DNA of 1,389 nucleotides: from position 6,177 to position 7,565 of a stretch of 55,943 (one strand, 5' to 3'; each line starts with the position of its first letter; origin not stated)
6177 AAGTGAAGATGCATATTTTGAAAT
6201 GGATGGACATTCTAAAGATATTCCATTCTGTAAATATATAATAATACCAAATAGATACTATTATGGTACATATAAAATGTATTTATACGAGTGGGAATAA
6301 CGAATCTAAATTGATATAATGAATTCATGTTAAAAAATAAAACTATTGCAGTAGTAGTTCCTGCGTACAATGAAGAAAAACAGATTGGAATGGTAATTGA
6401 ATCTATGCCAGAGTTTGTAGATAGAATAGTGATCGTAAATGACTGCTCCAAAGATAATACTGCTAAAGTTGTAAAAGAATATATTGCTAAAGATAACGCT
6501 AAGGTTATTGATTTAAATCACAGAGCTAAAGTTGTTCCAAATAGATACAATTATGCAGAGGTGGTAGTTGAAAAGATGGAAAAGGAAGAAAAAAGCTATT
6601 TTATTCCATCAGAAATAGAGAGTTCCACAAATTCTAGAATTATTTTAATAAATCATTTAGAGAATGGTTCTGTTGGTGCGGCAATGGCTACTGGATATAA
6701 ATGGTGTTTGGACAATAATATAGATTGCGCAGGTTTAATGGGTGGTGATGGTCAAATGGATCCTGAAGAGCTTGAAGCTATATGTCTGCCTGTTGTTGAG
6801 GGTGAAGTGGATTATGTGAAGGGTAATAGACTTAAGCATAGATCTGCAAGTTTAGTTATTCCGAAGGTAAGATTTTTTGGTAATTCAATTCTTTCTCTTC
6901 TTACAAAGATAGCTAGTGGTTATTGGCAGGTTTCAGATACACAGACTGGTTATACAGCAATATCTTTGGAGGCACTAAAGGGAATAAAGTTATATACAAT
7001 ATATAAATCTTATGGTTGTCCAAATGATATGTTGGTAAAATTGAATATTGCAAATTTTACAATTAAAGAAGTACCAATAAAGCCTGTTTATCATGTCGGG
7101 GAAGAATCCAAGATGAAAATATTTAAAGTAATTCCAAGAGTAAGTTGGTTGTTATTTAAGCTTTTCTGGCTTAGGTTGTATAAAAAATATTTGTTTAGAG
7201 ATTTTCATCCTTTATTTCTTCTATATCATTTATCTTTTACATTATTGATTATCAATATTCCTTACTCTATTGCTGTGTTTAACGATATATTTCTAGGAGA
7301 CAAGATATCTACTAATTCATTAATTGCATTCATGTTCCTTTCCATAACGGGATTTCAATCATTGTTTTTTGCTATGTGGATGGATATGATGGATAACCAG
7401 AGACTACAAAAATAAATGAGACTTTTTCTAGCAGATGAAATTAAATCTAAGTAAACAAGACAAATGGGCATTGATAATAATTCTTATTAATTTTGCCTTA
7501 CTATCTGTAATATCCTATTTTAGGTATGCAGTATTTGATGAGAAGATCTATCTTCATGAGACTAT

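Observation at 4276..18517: Glycan island with three GT-C-fold membrane proteins, two Wzx flippases and a polyprenyl-phosphate sugar synthase, but no Wzy, WaaL, Wzz or ABC exporter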

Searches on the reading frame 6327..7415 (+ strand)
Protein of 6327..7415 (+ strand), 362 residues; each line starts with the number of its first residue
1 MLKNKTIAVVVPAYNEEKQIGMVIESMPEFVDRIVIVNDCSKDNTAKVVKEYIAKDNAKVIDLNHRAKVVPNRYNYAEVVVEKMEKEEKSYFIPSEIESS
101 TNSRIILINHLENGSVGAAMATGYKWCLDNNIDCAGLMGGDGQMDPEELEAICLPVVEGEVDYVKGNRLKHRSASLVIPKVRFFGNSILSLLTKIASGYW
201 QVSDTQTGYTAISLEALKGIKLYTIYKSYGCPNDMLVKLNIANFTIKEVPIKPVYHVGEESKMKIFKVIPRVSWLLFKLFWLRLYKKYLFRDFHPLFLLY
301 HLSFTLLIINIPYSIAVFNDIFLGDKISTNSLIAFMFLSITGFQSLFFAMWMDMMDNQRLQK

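Call 3: search_protein_families(library=pfam, proteins=[window:6327-7415:+], max_evalue=0.01)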
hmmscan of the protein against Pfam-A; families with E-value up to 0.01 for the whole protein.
window:6327-7415:+ (362 aa): 1 family
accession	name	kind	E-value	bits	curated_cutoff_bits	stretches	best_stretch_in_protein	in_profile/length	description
PF00535.33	Glycos_transf_2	-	5.2e-18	66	23.3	2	9-66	2-63/168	Glycosyl transferase family 2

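Call 10: search_protein_families(library=ncbifam, proteins=[window:6327-7415:+], max_evalue=1)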
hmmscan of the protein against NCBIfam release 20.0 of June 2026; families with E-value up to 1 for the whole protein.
window:6327-7415:+ (362 aa): 19 families
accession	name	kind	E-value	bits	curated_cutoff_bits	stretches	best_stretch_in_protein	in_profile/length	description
TIGR04182.1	glyco_TIGR04182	equivalog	1.6e-18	67.1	325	2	135-357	76-284/293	S-layer glycoprotein N-glycosyltransferase AglJ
NF058614.1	PPMAGASynPpgS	equivalog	1.3e-09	37.9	370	1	8-55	3-50/226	polyprenyl-phospho-N-acetylgalactosaminyl synthase PpgS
NF041391.1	DPhHxTase_Halo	equivalog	1e-08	34.5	375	2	155-259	91-189/213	dolichyl-phosphate hexose transferase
TIGR03937.1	PgaC_IcaA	equivalog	1.2e-06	27.8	422.3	1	4-65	44-109/407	poly-beta-1,6-N-acetyl-D-glucosamine synthase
NF010496.0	PRK13915.1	equivalog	3.2e-06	26.4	262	1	3-54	29-86/307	glucosyl-3-phosphoglycerate synthase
NF047683.1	TeichurnBiosyTuaG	equivalog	8.3e-06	25.6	400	1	3-59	4-64/252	teichuronic acid biosynthesis protein TuaG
TIGR04283.1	glyco_like_mftF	equivalog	9.1e-05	22.1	182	1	7-53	1-50/221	TIGR04283 family arsenosugar biosynthesis glycosyltransferase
NF038302.1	EPS_HpsE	equivalog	0.00013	21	300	1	7-56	3-58/307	hormogonium polysaccharide biosynthesis glycosyltransferase HpsE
NF007482.0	PRK10073.1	equivalog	0.00018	20.6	423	1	4-55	5-59/334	glycosyltransferase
NF045692.1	OglycostaseCruG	equivalog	0.001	18.1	600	1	6-57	42-96/386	2'-O-glycosyltransferase CruG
TIGR03469.1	HpnB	hypoth_equivalog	0.0017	17.5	379.25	1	6-69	45-107/386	hopene-associated glycosyltransferase HpnB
NF047588.1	GlcsyltransPgfSStrep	equivalog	0.002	17.4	500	1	7-60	3-62/308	glycosyltransferase PgfS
NF050050.1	ProtGlycPglI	equivalog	0.0024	17.3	500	1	6-73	3-73/306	GalNAc(5)-diNAcBac-PP-undecaprenol beta-1,3-glucosyltransferase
TIGR04195.1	S_glycosyl_SunS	equivalog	0.0027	16.6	350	1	6-53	58-105/421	SunS family peptide S-glycosyltransferase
NF007986.1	PRK10714.1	equivalog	0.012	14.7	529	1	5-62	6-69/316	undecaprenyl-phosphate 4-deoxy-4-formamido-L-arabinose transferase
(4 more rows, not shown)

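Call 60: search_solved_structures(query=window:6327-7415:+, max_evalue=0.001)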
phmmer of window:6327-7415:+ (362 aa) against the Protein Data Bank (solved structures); distinct sequences matched with E-value up to 0.001: 2.
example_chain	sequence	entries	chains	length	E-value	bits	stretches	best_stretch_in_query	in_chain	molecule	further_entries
5tze_C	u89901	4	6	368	7.3e-05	24.9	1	7-65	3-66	Glycosyl transferase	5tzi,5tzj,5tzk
5tz8_A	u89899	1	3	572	0.00014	23.9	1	7-64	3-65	Glycosyl transferase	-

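Call 64: search_solved_structures(query=A3, max_evalue=0.001)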
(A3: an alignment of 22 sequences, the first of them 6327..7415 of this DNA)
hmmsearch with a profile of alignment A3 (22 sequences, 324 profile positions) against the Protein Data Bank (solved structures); distinct sequences matched with E-value up to 0.001: 26.
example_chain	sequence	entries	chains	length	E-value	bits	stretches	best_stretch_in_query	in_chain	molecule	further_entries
5mlz_A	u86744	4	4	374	1.7e-25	92.9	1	1-232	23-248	Dolichol monophosphate mannose synthase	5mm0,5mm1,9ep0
9hwj_A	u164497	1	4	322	1.4e-15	60.3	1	1-294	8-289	Undecaprenyl-phosphate 4-deoxy-4-formamido-L-arabinose transferase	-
9bhc_C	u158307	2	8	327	2.2e-15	59.7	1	1-295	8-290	Undecaprenyl-phosphate 4-deoxy-4-formamido-L-arabinose transferase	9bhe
8vxh_A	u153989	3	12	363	3.1e-15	59.1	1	1-295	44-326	Undecaprenyl-phosphate 4-deoxy-4-formamido-L-arabinose transferase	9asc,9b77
2z87_A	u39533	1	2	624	2.1e-10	43.3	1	4-79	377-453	Chondroitin synthase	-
2z86_A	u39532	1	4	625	2.1e-10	43.3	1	4-79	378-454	Chondroitin synthase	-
5eke_A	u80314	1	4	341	2.6e-10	43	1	3-175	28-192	Uncharacterized glycosyltransferase sll0501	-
5ekp_C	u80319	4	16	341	3.2e-10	42.7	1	3-175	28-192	Uncharacterized glycosyltransferase sll0501 | Glycosyltransferase sll0501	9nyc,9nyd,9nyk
9nye_A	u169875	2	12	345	3.3e-10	42.6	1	3-175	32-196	Glycosyltransferase sll0501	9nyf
6p61_A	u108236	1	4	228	4.7e-07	32.2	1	3-101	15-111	Glycosyltransferase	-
5tze_C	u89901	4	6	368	8.4e-07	31.4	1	1-54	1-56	Glycosyl transferase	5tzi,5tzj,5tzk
5tz8_A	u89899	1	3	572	1.2e-06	30.9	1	1-54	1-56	Glycosyl transferase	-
4y6n_A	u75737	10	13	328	1e-05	27.9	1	2-111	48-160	Glucosyl-3-phosphoglycerate synthase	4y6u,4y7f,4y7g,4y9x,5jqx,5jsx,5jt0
3e25_A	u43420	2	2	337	1.1e-05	27.8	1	2-111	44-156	Putative uncharacterized protein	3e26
4ddz_A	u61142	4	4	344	1.1e-05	27.7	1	2-111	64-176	GLUCOSYL-3-PHOSPHOGLYCERATE SYNTHASE (GpgS) | Glucosyl-3-phosphoglycerate synthase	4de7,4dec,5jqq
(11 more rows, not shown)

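Call 65: search_protein_families(library=ncbifam, alignment_id=A3, max_evalue=0.00001)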
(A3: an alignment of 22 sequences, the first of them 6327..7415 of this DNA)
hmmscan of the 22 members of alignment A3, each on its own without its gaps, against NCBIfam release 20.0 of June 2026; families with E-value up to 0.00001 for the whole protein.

A. member 1, window:6327-7415:+ (362 aa): 6 families
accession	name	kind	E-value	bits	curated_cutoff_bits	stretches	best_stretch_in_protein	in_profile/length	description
TIGR04182.1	glyco_TIGR04182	equivalog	1.6e-18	67.1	325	1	135-357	76-284/293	S-layer glycoprotein N-glycosyltransferase AglJ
NF058614.1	PPMAGASynPpgS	equivalog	1.3e-09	37.9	370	1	8-55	3-50/226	polyprenyl-phospho-N-acetylgalactosaminyl synthase PpgS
NF041391.1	DPhHxTase_Halo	equivalog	1e-08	34.5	375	0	155-259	91-189/213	dolichyl-phosphate hexose transferase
TIGR03937.1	PgaC_IcaA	equivalog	1.2e-06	27.8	422.3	1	4-65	44-109/407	poly-beta-1,6-N-acetyl-D-glucosamine synthase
NF010496.0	PRK13915.1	equivalog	3.2e-06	26.4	262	1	3-54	29-86/307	glucosyl-3-phosphoglycerate synthase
NF047683.1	TeichurnBiosyTuaG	equivalog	8.3e-06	25.6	400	0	3-59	4-64/252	teichuronic acid biosynthesis protein TuaG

B. families by the number of members that match (of 22 scanned): 14 families
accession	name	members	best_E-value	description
TIGR04182.1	glyco_TIGR04182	22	2.3e-37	S-layer glycoprotein N-glycosyltransferase AglJ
NF058614.1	PPMAGASynPpgS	22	8.6e-22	polyprenyl-phospho-N-acetylgalactosaminyl synthase PpgS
NF041391.1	DPhHxTase_Halo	20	5.7e-21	dolichyl-phosphate hexose transferase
NF007986.1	PRK10714.1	13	2.1e-16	undecaprenyl-phosphate 4-deoxy-4-formamido-L-arabinose transferase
NF047588.1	GlcsyltransPgfSStrep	12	2.6e-15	glycosyltransferase PgfS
TIGR03937.1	PgaC_IcaA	11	6.5e-10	poly-beta-1,6-N-acetyl-D-glucosamine synthase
NF010496.0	PRK13915.1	10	5.2e-10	glucosyl-3-phosphoglycerate synthase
TIGR04283.1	glyco_like_mftF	9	2e-07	TIGR04283 family arsenosugar biosynthesis glycosyltransferase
NF041875.1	EPS_EpsD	8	1.6e-08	exopolysaccharide biosynthesis glycosyltransferase EpsD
NF007482.0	PRK10073.1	3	1.5e-07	glycosyltransferase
TIGR03965.1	mycofact_glyco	2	8.4e-07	mycofactocin biosynthesis glycosyltransferase MftF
NF050113.1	gal_furan_GlfT1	1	2.9e-06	galactofuranosyltransferase GlfT1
TIGR01556.1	rhamnosyltran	1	5.7e-06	rhamnosyltransferase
NF047683.1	TeichurnBiosyTuaG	1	8.3e-06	teichuronic acid biosynthesis protein TuaG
